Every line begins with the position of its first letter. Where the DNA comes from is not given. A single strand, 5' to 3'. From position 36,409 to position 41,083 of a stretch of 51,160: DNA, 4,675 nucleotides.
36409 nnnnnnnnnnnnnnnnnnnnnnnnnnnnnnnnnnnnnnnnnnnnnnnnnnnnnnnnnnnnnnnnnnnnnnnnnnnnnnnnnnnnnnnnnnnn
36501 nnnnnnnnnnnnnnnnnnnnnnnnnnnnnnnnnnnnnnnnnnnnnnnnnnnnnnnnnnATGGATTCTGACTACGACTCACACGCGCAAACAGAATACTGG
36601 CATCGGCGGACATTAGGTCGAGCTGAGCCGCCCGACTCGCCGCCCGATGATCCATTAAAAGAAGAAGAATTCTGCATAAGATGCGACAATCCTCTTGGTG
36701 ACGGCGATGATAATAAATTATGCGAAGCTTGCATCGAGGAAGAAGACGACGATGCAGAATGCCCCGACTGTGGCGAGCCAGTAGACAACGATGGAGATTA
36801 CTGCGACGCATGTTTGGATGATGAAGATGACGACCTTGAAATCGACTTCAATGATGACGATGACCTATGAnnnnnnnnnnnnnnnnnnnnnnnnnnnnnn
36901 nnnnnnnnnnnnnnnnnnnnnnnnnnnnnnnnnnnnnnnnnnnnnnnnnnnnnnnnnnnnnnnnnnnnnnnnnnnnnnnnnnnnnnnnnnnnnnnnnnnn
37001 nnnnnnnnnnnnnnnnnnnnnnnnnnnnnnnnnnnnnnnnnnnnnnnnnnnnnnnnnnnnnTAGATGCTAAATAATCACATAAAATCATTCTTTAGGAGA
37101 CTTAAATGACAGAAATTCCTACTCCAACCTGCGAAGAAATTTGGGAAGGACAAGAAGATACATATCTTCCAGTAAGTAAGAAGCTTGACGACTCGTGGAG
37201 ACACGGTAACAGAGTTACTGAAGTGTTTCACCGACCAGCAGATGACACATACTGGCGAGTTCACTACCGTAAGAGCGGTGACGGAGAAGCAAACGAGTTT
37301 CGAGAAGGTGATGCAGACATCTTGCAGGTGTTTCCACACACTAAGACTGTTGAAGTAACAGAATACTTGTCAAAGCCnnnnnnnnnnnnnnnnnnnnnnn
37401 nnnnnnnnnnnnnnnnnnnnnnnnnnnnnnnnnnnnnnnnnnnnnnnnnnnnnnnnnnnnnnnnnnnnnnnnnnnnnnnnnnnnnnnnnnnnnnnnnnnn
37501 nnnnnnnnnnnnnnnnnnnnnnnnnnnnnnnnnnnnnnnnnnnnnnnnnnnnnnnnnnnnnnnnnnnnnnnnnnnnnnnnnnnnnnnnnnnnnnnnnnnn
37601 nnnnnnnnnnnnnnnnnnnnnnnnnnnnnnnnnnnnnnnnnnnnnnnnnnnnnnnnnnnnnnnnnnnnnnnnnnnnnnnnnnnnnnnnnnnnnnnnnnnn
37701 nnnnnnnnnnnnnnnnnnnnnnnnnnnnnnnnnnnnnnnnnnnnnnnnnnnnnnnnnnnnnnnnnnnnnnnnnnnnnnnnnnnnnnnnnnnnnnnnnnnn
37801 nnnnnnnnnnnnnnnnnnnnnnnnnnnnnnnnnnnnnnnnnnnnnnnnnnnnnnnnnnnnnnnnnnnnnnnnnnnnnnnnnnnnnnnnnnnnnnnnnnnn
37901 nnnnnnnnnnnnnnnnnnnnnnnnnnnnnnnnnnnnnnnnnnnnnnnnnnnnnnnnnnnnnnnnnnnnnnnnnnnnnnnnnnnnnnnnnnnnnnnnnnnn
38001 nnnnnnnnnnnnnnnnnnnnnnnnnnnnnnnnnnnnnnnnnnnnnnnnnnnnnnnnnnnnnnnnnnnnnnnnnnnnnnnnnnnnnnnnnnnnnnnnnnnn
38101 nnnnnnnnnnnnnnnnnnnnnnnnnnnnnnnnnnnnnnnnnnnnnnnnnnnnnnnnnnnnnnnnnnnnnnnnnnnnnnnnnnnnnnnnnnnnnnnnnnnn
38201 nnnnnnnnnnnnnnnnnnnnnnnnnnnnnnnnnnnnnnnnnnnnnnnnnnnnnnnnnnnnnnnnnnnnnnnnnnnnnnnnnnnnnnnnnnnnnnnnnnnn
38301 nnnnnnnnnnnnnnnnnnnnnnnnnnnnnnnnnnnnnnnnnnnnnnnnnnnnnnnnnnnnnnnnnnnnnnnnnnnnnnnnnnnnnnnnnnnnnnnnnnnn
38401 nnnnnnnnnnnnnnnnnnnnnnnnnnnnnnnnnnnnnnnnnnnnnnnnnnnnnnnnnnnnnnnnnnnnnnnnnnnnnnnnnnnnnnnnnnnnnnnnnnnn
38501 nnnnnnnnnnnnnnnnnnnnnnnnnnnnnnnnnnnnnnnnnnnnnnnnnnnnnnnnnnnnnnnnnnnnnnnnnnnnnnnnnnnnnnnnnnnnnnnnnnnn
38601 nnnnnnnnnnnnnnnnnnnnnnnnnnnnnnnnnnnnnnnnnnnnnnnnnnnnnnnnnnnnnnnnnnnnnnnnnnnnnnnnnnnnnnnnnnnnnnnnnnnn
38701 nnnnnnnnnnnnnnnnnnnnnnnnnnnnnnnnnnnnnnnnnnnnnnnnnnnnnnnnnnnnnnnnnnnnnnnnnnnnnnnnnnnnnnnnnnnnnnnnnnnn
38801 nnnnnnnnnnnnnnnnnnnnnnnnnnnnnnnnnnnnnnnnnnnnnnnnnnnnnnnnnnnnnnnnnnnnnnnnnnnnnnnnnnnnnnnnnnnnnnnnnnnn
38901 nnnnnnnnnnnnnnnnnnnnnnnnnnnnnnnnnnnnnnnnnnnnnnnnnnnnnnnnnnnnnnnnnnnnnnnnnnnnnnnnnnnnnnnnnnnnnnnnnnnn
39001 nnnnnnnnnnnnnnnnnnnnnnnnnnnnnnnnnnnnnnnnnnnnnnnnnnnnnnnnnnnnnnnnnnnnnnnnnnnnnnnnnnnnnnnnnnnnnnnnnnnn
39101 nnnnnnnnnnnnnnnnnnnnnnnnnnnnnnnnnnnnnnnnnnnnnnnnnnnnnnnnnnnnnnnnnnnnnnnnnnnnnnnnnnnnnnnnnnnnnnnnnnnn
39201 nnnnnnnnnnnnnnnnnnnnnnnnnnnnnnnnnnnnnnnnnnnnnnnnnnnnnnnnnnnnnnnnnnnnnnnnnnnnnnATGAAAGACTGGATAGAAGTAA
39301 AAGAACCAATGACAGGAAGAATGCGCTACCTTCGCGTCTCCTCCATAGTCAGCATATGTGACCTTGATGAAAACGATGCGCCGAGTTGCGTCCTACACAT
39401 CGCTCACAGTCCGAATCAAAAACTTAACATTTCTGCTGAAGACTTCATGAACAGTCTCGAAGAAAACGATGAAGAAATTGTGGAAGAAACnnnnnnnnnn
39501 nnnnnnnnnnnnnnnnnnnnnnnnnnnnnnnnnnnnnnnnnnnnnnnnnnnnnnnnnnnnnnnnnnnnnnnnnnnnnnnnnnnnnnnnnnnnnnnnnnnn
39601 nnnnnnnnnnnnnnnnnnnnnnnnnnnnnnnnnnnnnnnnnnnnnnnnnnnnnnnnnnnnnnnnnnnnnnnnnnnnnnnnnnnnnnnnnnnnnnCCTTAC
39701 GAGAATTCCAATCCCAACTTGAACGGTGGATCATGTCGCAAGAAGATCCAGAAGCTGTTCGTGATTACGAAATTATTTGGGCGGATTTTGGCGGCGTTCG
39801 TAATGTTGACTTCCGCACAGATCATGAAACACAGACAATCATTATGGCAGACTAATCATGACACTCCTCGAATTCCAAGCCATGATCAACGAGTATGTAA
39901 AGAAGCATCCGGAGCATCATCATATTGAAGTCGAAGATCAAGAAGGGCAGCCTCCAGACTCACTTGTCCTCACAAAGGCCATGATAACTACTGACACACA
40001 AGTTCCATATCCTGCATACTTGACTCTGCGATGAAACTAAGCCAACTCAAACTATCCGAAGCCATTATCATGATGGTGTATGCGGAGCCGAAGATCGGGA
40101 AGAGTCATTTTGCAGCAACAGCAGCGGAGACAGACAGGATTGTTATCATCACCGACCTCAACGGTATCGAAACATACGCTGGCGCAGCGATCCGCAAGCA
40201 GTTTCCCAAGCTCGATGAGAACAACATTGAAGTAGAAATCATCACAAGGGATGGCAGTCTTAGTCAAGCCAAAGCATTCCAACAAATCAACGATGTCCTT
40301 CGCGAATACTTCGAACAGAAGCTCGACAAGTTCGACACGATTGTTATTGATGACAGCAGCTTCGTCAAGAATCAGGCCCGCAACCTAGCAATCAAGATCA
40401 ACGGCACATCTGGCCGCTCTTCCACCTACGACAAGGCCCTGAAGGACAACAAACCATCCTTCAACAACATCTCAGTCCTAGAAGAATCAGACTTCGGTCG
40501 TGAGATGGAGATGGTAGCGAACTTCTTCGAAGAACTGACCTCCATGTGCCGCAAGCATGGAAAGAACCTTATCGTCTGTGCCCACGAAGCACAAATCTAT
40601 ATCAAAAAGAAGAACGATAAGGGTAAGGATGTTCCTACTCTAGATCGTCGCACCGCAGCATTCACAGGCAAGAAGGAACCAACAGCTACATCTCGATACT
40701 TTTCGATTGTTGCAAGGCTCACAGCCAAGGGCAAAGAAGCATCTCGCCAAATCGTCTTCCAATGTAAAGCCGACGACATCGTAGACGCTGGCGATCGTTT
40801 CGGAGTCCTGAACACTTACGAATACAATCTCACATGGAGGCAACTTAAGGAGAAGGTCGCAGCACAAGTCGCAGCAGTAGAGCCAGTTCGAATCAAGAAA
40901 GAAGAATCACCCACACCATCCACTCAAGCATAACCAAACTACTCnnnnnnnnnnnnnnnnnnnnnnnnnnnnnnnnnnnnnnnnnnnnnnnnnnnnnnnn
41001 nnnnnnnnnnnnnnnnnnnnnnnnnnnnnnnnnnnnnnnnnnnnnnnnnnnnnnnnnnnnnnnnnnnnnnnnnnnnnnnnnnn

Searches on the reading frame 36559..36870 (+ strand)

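Call 99: search_protein_families(library=pfam, proteins=[window:36559-36870:+], max_evalue=0.001)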
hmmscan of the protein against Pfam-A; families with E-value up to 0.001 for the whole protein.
window:36559-36870:+ (103 aa): 2 families
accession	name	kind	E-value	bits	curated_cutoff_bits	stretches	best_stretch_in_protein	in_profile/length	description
PF18912.6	DZR_2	-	4.5e-05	23.6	27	1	39-86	10-56/56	Double zinc ribbon domain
PF12773.13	DZR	-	0.00012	22.6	27.3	1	39-85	1-44/45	Double zinc ribbon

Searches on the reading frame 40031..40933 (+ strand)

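Call 13: search_protein_families(library=pfam, proteins=[window:40031-40933:+], max_evalue=0.001)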
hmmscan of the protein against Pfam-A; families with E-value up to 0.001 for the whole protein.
window:40031-40933:+ (300 aa): 1 family
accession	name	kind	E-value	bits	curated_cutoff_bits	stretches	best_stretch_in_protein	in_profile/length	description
PF13479.12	AAA_24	-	4.6e-09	36.8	27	1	12-257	3-195/195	AAA domain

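Call 60: search_protein_families(library=phrogs, proteins=[window:40031-40933:+], max_evalue=0.001)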
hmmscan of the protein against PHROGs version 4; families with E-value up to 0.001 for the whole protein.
window:40031-40933:+ (300 aa): 1 family
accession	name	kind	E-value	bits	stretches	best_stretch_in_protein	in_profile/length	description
phrog_124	-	DNA, RNA and nucleotide metabolism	2.3e-22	80.9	1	7-286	39-267/382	Sak4-like ssDNA annealing protein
